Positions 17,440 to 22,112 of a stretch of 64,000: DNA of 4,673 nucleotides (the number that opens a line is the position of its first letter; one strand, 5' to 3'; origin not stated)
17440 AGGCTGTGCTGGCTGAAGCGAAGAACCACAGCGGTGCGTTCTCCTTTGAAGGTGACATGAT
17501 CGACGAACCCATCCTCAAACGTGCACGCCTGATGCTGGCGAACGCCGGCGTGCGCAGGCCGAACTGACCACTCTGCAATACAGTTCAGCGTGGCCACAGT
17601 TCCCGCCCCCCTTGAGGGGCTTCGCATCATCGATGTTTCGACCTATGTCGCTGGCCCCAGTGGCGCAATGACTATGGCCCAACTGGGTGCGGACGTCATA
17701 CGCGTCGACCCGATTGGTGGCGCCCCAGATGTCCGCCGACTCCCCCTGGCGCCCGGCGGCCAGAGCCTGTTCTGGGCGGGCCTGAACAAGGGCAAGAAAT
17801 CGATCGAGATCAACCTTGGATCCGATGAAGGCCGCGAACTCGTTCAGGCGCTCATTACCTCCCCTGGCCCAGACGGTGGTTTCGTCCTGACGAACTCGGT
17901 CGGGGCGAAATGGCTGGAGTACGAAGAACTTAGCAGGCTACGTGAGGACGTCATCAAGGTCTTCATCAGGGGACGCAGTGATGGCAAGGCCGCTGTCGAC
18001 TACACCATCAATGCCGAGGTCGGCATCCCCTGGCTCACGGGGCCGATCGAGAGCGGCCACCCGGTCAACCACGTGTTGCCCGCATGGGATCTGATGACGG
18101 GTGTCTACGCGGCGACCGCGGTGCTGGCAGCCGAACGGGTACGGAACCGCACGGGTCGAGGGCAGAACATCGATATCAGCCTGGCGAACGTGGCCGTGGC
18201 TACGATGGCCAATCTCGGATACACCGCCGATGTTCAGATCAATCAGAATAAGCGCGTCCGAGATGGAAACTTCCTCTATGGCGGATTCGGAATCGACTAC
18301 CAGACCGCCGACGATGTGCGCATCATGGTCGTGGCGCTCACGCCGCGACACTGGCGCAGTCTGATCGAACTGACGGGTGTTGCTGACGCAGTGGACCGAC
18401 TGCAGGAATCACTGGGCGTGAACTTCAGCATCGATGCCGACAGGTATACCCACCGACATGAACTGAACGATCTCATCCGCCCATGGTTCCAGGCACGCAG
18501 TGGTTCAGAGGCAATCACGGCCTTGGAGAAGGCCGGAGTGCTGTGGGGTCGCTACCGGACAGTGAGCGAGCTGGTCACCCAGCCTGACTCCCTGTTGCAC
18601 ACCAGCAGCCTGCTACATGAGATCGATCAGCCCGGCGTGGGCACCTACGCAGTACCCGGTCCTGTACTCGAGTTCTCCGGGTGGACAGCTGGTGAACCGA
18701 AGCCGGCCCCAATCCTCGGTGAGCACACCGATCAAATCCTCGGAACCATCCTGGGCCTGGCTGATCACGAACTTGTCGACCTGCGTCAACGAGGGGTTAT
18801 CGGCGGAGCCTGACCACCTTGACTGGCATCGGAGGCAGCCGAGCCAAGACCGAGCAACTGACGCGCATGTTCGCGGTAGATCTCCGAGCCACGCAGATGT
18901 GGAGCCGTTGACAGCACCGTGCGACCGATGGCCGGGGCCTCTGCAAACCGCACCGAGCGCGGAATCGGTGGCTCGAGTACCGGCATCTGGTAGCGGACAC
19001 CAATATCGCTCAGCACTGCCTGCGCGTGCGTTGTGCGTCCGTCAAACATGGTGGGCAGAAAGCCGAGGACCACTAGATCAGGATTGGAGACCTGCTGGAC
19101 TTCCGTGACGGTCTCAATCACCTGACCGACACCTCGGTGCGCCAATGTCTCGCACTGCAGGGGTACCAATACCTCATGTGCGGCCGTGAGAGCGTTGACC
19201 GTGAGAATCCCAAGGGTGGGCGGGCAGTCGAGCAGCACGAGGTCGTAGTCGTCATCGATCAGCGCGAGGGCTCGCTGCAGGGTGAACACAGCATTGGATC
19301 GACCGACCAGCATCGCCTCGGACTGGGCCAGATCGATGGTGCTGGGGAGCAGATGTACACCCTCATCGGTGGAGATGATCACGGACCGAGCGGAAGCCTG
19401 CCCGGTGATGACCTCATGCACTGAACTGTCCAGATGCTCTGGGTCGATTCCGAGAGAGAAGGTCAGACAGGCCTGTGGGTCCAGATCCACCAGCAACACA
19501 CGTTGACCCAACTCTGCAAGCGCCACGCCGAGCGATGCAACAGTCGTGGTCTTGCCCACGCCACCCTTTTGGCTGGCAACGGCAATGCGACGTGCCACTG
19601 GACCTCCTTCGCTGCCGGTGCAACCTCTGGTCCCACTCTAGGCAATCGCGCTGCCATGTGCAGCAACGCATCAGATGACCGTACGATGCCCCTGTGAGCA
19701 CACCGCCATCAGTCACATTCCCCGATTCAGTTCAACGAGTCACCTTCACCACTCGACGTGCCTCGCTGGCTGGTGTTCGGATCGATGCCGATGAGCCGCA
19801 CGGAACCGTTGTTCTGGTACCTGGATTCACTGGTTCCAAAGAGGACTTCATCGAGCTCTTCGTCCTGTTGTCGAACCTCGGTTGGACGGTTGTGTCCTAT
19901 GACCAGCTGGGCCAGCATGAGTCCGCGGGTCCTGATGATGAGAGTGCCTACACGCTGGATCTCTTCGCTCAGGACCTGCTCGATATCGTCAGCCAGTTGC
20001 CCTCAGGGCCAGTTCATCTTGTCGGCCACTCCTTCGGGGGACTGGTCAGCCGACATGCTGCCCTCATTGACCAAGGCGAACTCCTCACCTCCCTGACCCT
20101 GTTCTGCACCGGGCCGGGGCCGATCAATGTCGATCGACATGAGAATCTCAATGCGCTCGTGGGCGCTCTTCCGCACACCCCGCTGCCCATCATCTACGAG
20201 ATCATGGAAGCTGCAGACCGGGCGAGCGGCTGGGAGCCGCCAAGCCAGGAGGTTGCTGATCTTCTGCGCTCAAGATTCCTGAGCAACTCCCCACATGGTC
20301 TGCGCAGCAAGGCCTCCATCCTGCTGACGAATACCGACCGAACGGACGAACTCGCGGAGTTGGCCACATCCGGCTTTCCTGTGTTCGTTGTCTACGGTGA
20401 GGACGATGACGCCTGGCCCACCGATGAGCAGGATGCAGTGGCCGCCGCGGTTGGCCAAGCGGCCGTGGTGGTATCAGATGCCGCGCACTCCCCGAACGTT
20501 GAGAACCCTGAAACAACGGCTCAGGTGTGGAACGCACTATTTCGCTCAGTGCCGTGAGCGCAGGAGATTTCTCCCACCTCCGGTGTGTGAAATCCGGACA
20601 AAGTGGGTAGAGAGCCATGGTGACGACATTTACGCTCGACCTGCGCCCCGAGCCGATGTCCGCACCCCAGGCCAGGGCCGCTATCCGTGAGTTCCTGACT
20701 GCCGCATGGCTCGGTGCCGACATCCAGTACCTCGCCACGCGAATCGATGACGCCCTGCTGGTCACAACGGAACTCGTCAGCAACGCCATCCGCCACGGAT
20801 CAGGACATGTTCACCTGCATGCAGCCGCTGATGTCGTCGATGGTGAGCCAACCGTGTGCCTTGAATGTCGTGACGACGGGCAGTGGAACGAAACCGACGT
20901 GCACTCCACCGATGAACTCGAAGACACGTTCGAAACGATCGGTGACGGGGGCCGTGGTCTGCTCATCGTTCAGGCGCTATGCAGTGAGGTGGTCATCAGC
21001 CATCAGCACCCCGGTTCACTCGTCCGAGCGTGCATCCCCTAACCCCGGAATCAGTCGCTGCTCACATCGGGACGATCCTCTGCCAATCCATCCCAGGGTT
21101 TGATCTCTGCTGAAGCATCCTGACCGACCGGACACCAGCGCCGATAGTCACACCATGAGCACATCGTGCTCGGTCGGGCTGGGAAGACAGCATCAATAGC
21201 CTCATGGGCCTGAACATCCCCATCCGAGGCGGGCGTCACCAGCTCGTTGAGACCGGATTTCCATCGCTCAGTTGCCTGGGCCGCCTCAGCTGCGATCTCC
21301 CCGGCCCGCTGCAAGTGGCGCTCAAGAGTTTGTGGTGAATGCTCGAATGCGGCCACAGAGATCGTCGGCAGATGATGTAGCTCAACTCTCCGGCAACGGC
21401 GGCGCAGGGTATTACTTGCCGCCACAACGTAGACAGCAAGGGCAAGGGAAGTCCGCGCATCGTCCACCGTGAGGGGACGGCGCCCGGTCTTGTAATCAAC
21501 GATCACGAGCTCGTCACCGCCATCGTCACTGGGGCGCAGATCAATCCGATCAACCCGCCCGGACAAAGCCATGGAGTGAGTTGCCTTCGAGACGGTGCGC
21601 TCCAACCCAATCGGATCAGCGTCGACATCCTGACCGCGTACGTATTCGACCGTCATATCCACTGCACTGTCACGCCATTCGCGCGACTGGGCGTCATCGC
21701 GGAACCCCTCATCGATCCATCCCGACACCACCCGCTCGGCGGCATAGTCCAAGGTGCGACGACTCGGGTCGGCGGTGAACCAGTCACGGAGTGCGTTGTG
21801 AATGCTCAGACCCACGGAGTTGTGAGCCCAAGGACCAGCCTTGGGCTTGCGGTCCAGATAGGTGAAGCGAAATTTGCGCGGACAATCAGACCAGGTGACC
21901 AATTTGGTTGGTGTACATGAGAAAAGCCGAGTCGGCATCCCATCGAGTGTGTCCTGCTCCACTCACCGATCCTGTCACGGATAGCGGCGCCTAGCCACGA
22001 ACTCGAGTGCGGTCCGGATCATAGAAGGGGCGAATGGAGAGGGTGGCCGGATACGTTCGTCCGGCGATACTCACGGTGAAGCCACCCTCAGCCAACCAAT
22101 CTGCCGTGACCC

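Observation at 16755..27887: Possible hybrid C5-dicarboxylate route: ethylmalonyl-CoA-type genes plus Mct within 11 kb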

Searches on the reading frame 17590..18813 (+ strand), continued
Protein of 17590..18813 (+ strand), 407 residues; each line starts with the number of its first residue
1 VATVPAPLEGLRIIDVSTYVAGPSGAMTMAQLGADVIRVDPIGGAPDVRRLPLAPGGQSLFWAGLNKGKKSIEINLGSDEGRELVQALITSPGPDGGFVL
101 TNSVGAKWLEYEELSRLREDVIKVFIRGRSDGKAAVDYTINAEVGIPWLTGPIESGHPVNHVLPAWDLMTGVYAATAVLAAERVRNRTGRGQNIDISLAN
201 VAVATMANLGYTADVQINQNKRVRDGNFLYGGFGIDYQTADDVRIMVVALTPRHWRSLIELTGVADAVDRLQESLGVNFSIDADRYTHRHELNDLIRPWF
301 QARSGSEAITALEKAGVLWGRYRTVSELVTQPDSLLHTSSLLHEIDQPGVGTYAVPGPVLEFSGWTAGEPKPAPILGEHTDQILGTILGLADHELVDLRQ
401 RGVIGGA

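Call 45: find_encoding_contigs(protein=P0059, flank=8000, max_places=2)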
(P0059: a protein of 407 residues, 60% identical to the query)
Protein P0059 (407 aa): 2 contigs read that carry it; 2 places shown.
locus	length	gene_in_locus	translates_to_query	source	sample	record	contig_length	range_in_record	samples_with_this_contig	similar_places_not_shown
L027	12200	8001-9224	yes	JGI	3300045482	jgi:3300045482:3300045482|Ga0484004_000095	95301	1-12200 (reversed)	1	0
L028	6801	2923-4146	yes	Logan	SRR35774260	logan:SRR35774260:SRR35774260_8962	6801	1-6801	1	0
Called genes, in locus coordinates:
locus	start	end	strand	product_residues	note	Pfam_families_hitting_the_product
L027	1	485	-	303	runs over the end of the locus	PF01073:3Beta_HSD, PF01370:Epimerase, PF02719:Polysacc_synt_2 (weak), PF04321:RmlD_sub_bind, PF13460:NAD_binding_10, PF16363:GDP_Man_Dehyd, PF07993:NAD_binding_4 (weak)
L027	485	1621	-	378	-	PF01041:DegT_DnrJ_EryC1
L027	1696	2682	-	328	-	PF03706:LPG_synthase_TM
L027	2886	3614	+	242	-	-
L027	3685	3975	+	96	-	-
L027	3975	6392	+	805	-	PF13640:2OG-FeII_Oxy_3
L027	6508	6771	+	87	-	PF01402:RHH_1 (weak)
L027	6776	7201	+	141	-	PF01850:PIN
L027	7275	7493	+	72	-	-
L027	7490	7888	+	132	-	PF01850:PIN (weak)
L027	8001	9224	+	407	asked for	PF02515:CoA_transf_3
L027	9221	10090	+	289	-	PF27832:Htd2 (weak)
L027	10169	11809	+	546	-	PF00501:AMP-binding, PF13193:AMP-binding_C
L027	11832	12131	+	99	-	-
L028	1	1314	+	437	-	?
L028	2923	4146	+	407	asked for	PF02515:CoA_transf_3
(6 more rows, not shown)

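Call 46: find_encoding_contigs(protein=P0014, flank=8000, max_places=2)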
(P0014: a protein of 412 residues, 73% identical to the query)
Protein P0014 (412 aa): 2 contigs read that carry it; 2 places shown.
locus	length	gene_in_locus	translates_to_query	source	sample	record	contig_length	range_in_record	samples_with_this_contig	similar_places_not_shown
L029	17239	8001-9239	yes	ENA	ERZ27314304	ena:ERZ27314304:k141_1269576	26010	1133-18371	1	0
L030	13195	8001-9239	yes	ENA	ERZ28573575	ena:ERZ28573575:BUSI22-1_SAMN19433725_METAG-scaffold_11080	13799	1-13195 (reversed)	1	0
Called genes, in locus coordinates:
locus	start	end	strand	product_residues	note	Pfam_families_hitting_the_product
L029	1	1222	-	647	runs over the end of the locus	PF20434:BD-FAE, PF00326:Peptidase_S9, PF01738:DLH (weak)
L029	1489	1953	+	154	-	-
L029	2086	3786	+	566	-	PF00324:AA_permease, PF13520:AA_permease_2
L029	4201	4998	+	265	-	PF03328:HpcH_HpaI, PF15617:C-C_Bond_Lyase (weak)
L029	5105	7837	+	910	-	PF01326:PPDK_N, PF00391:PEP-utilizers, PF02896:PEP-utilizers_C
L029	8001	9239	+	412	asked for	PF02515:CoA_transf_3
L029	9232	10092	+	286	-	PF27832:Htd2 (weak)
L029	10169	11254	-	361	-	PF03601:Cons_hypoth698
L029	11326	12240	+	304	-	PF00126:HTH_1, PF03466:LysR_substrate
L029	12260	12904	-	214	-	PF08031:BBE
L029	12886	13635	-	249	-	PF01565:FAD_binding_4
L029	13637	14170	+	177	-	-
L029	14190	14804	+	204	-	PF00440:TetR_N (weak)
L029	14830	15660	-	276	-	PF04191:PEMT (faint), PF06966:DUF1295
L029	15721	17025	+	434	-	PF07690:MFS_1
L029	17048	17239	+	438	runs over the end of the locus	PF01134:GIDA (faint), PF01266:DAO (weak), PF01494:FAD_binding_3 (faint), PF03486:HI0933_like (faint), PF07992:Pyr_redox_2, PF13450:NAD_binding_8 (weak), PF00070:Pyr_redox, PF22366:NDH2_C, +3 more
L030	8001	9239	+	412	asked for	PF02515:CoA_transf_3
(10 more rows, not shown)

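Call 47: find_encoding_contigs(protein=P0095, flank=8000, max_places=2)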
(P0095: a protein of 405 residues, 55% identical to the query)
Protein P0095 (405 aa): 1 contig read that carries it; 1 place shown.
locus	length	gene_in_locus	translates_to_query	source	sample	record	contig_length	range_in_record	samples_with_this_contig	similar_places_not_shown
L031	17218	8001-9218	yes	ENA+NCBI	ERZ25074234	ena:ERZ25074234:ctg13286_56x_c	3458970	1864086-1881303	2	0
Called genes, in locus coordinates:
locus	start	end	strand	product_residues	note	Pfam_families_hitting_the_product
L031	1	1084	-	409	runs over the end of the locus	PF02515:CoA_transf_3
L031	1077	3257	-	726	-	PF13380:CoA_binding_2, PF13607:Succ_CoA_lig, PF13549:ATP-grasp_5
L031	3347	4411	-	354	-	PF02653:BPD_transp_2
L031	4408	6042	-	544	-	PF00005:ABC_tran, PF13304:AAA_21 (faint), PF00005:ABC_tran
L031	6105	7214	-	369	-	PF13407:Peripla_BP_4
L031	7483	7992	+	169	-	PF00903:Glyoxalase (weak), PF13669:Glyoxalase_4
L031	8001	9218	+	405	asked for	PF02515:CoA_transf_3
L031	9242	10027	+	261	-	-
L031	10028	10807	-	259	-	PF00106:adh_short (weak), PF13561:adh_short_C2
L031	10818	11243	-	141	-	PF13577:SnoaL_4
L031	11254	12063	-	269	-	PF00106:adh_short, PF08659:KR, PF13561:adh_short_C2, PF23441:SDR (weak)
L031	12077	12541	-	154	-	PF13577:SnoaL_4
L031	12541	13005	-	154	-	PF13577:SnoaL_4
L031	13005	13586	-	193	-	-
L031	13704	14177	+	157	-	PF00753:Lactamase_B, PF12706:Lactamase_B_2 (weak)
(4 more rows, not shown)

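Call 72: search_solved_structures(query=window:17590-18813:+, max_evalue=1e-100, show_alignments=1)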
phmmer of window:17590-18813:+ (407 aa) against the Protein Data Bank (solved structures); distinct sequences matched with E-value up to 1e-100: 2.
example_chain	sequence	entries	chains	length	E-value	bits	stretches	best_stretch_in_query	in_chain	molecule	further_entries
8apq_A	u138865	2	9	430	1.8e-115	389.3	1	8-406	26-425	2-methylfumaryl-CoA isomerase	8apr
7xkg_A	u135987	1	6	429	1.4e-113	383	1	7-406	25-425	Acyl-CoA transferase/carnitine dehydratase-like protein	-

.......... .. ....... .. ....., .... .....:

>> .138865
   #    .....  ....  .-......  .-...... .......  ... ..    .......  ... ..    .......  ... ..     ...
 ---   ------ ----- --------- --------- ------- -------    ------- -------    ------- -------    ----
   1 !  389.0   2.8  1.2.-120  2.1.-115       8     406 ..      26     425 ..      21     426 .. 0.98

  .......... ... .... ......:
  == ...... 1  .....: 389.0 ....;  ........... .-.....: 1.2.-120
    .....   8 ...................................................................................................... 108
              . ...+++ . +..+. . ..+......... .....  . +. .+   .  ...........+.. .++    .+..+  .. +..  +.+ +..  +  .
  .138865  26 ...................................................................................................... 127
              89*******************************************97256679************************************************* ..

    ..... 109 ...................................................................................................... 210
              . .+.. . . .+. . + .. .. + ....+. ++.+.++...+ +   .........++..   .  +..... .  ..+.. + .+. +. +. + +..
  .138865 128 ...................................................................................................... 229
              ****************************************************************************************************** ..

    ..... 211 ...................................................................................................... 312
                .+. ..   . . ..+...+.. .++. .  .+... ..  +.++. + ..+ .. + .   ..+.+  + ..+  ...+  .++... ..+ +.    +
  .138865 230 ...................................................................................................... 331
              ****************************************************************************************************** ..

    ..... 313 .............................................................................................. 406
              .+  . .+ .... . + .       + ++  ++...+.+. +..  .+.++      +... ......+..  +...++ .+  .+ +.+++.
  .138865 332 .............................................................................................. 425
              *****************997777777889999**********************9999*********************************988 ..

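Call 95: search_protein_families(library=ncbifam, proteins=[L029:9232-10092:+, L027:9221-10090:+, L029:4201-4998:+], max_evalue=0.00001)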
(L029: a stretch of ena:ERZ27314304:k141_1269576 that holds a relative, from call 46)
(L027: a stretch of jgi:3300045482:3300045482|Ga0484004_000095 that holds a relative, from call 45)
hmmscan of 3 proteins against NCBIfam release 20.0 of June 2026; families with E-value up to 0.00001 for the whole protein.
L029:9232-10092:+ (286 aa): 0 families

L027:9221-10090:+ (289 aa): 0 families

L029:4201-4998:+ (265 aa): 2 families
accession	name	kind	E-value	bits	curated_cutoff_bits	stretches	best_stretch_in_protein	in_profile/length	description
NF038242.1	RipC_Ccl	equivalog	3.8e-45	154.5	375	1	9-265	3-267/268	itaconate degradation C-C-lyase RipC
TIGR01588.1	citE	equivalog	9.6e-35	120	443.4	1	9-263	5-280/288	citrate (pro-3S)-lyase subunit beta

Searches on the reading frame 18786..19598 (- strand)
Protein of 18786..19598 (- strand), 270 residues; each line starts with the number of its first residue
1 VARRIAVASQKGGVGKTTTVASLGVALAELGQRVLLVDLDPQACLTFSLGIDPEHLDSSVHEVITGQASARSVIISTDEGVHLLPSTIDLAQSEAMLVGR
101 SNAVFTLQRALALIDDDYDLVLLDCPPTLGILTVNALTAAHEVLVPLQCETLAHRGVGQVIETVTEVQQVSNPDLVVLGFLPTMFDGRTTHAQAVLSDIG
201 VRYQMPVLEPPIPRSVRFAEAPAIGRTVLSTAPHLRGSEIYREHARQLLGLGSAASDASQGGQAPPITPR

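Call 3: search_protein_families(library=pfam, proteins=[window:18786-19598:-])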
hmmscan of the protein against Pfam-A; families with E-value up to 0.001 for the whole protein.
window:18786-19598:- (270 aa): 8 families
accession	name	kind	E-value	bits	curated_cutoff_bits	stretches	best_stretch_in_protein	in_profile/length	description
PF13614.12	AAA_31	-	1.5e-55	188.4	27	1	3-175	2-175/177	AAA domain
PF01656.29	CbiA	-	1.7e-25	89.8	25.4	1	5-227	1-124/125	CobQ/CobB/MinD/ParA nucleotide binding domain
PF06564.18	CBP_BcsQ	-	1.5e-16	61.1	21.3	1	5-154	4-152/234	Cellulose biosynthesis protein BcsQ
PF02374.21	ArsA_ATPase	-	1.1e-10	41.7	24.3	1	5-128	3-135/305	Anion-transporting ATPase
PF09140.17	MipZ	-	1.7e-09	37.8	20.7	1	4-171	2-153/262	ATPase MipZ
PF00142.24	Fer4_NifH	-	6.4e-09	36.1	25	1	5-248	3-244/271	4Fe-4S iron sulfur cluster binding proteins, NifH/frxC family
PF10609.15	ParA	-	1.4e-08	34.9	27.1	1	3-158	4-154/246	NUBPL iron-transfer P-loop NTPase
PF07015.17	VirC1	-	7.2e-05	22.7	24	0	5-44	4-43/231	VirC1 protein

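Call 4: search_protein_families(library=ncbifam, proteins=[window:18786-19598:-])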
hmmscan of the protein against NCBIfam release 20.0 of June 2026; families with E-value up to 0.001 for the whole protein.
window:18786-19598:- (270 aa): 31 families (the best 25 are shown)
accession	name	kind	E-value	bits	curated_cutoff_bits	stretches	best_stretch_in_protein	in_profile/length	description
NF041546.1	ParA_partition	equivalog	7.1e-30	104.1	180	2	104-234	63-190/203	ParA family partition ATPase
TIGR01969.1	minD_arch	subfamily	3.1e-29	101.9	201.75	1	4-251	2-233/251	cell division ATPase MinD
TIGR03453.1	partition_RepA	equivalog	2.7e-28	98.9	348.45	1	5-169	107-286/387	plasmid partitioning protein RepA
TIGR03371.1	cellulose_yhjQ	equivalog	3e-22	79.3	157.85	1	3-243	2-236/246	cellulose biosynthesis protein BcsQ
NF010443.0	PRK13869.1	subfamily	2.6e-21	75.9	446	1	5-159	124-293/405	plasmid-partitioning protein RepA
NF041283.1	PrgP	equivalog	1.9e-18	66.8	400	1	1-198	1-207/297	ParA superfamily DNA segregation protein PrgP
TIGR01968.1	minD_bact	equivalog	3.7e-17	62.6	212.9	1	4-186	3-179/261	septum site-determining protein MinD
NF010259.0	PRK13705.1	equivalog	6.2e-13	48.4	725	1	5-166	109-283/388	plasmid-partitioning protein SopA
NF053621.1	ATPseBagBMYCTU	equivalog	4.1e-10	39.3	521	1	3-61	12-68/371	ATPase BagB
TIGR00345.1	GET3_arsA_TRC40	subfamily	1.7e-09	37.6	135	1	11-128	5-136/299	TRC40/GET3/ArsA family transport-energizing ATPase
TIGR01007.1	eps_fam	subfamily_domain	2.2e-09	37.1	108.05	1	3-138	18-147/204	polysaccharide biosynthesis tyrosine autokinase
NF053622.1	ATPseBagAMYCTU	equivalog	3.6e-09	36.5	400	1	4-49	8-53/325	ATPase BagA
NF047398.1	AAA_KGGVGR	domain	4e-09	37.1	90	1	3-42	3-42/190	KGGVGR-motif variant AAA ATPase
NF009701.0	PRK13230.1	subfamily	1.1e-08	34.5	350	1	4-49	3-47/291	nitrogenase reductase-like protein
NF007460.0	PRK10037.1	equivalog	1.3e-08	34.6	399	1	9-154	8-154/250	cellulose biosynthesis protein BcsQ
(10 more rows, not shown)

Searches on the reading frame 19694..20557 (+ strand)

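Call 3: search_protein_families(library=pfam, proteins=[window:19694-20557:+])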
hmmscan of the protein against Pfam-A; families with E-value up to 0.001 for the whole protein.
window:19694-20557:+ (287 aa): 5 families
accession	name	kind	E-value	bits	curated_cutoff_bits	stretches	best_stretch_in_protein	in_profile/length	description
PF00561.26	Abhydrolase_1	-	4.6e-23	82.6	25.8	1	38-139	2-102/245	alpha/beta hydrolase fold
PF12697.13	Abhydrolase_6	-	1e-21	79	26.3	1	39-277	1-216/217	Alpha/beta hydrolase family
PF12146.15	Hydrolase_4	-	4.8e-12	46.1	27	1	34-256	2-220/239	Serine aminopeptidase, S33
PF06821.19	Ser_hydrolase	-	5.3e-06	26.9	22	0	71-175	22-125/172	Serine hydrolase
PF00975.26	Thioesterase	-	0.00021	22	26.4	1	39-125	3-86/226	Thioesterase domain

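Call 4: search_protein_families(library=ncbifam, proteins=[window:19694-20557:+])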
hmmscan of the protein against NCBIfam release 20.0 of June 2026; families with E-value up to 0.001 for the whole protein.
window:19694-20557:+ (287 aa): 19 families
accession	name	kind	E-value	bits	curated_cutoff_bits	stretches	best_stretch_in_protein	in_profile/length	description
NF051488.1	bifunc_PcaDC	exception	2.3e-19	69.8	390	1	30-283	6-250/375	bifunctional 3-oxoadipate enol-lactonase/4-carboxymuconolactone decarboxylase PcaDC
NF011457.0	PRK14875.1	equivalog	2.8e-17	62.7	307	1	33-281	129-367/372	acetoin dehydrogenase dihydrolipoyllysine-residue acetyltransferase subunit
TIGR02427.1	protocat_pcaD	equivalog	1.3e-16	60.7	255.85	1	64-280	40-247/251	3-oxoadipate enol-lactonase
NF051487.1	bifunc_PcaCD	exception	1.8e-15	57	430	1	35-280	171-408/413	bifunctional 4-carboxymuconolactone decarboxylase/3-oxoadipate enol-lactonase PcaCD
TIGR01250.1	pro_imino_pep_2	subfamily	2.5e-14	53.6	167.65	1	32-133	21-123/288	proline iminopeptidase-family hydrolase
NF004514.1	PRK05855.1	equivalog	4.8e-14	51.8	455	1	28-121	14-107/578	SDR family oxidoreductase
TIGR03695.1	menH_SHCHC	equivalog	3.1e-13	49.7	208.55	1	38-142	4-107/252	2-succinyl-6-hydroxy-2,4-cyclohexadiene-1-carboxylate synthase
TIGR03611.1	RutD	equivalog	4.4e-13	49.2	238.5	1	33-136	10-110/258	pyrimidine utilization protein D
NF045945.1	ProImpepLactob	equivalog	1.7e-10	40.9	400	1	36-135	27-127/293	proline iminopeptidase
NF045948.1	ProImpepThrmp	equivalog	8.7e-10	38.5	500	1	35-131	24-121/291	proline iminopeptidase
NF041759.1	mac_hydro_EstT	equivalog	5.5e-08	32.3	450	1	38-141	24-128/278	macrolide hydrolase EstT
NF052610.1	macro_16_ester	equivalog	1.1e-07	31.6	420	1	38-140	25-128/281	alpha/beta fold macrolide esterase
TIGR03056.1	bchO_mg_che_rel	equivalog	2.3e-06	26.8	172.55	1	38-124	30-114/278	alpha/beta fold hydrolase BchO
NF050089.1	i_nPHAscl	equivalog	7.1e-06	25.3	300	0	38-136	20-114/288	intracellular short-chain-length polyhydroxyalkanoate depolymerase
TIGR01738.1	bioH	equivalog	1.3e-05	25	206.95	0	211-281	172-243/245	pimeloyl-ACP methyl ester esterase BioH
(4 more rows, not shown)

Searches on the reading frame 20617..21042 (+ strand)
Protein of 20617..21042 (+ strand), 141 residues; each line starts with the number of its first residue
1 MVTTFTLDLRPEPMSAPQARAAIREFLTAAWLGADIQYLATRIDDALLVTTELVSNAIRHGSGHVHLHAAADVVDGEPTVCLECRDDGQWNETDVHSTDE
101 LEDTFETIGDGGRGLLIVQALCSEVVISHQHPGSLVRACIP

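Call 5: search_protein_families(library=pfam, proteins=[window:20617-21042:+])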
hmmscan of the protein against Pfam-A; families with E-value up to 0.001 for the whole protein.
window:20617-21042:+ (141 aa): 2 families
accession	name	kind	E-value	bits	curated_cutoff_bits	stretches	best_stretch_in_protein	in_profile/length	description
PF13581.12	HATPase_c_2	-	1.2e-13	51.6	27.4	1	18-138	6-125/127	Histidine kinase-like ATPase domain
PF02518.31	HATPase_c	-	1.2e-05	26.2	26.4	1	47-125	7-91/111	Histidine kinase-, DNA gyrase B-, and HSP90-like ATPase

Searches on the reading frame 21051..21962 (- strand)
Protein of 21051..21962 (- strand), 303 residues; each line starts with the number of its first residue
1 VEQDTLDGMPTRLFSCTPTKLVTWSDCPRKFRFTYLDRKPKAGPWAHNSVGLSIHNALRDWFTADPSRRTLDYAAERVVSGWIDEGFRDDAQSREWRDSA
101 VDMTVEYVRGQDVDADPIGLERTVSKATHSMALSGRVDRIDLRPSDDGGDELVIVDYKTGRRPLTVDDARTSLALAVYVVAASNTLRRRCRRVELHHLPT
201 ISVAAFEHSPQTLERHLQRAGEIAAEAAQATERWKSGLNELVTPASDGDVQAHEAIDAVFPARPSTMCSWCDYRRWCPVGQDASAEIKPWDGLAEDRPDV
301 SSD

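Call 3: search_protein_families(library=pfam, proteins=[window:21051-21962:-])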
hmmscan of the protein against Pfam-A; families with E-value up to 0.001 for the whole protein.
window:21051-21962:- (303 aa): 1 family
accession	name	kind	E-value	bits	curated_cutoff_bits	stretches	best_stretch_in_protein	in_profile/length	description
PF12705.13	PDDEXK_1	-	2.8e-32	113.1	22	1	17-278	3-247/247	PD-(D/E)XK nuclease superfamily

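Call 4: search_protein_families(library=ncbifam, proteins=[window:21051-21962:-])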
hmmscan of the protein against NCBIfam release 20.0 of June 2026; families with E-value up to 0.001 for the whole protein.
window:21051-21962:- (303 aa): 4 families
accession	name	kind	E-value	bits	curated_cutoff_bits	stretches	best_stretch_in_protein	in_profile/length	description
TIGR02786.1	addB_alphas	equivalog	1e-06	27.2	486.5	1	46-173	786-916/1024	double-strand break repair protein AddB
TIGR03623.1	TIGR03623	subfamily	7.1e-05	21.2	299.6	1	121-249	725-853/876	probable DNA repair protein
TIGR02773.1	addB_Gpos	equivalog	0.00028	18.6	903.7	1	124-175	925-975/1159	helicase-exonuclease AddAB subunit AddB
TIGR02784.1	addA_alphas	equivalog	0.0008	17.8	860.75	0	123-181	1057-1113/1138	double-strand break repair helicase AddA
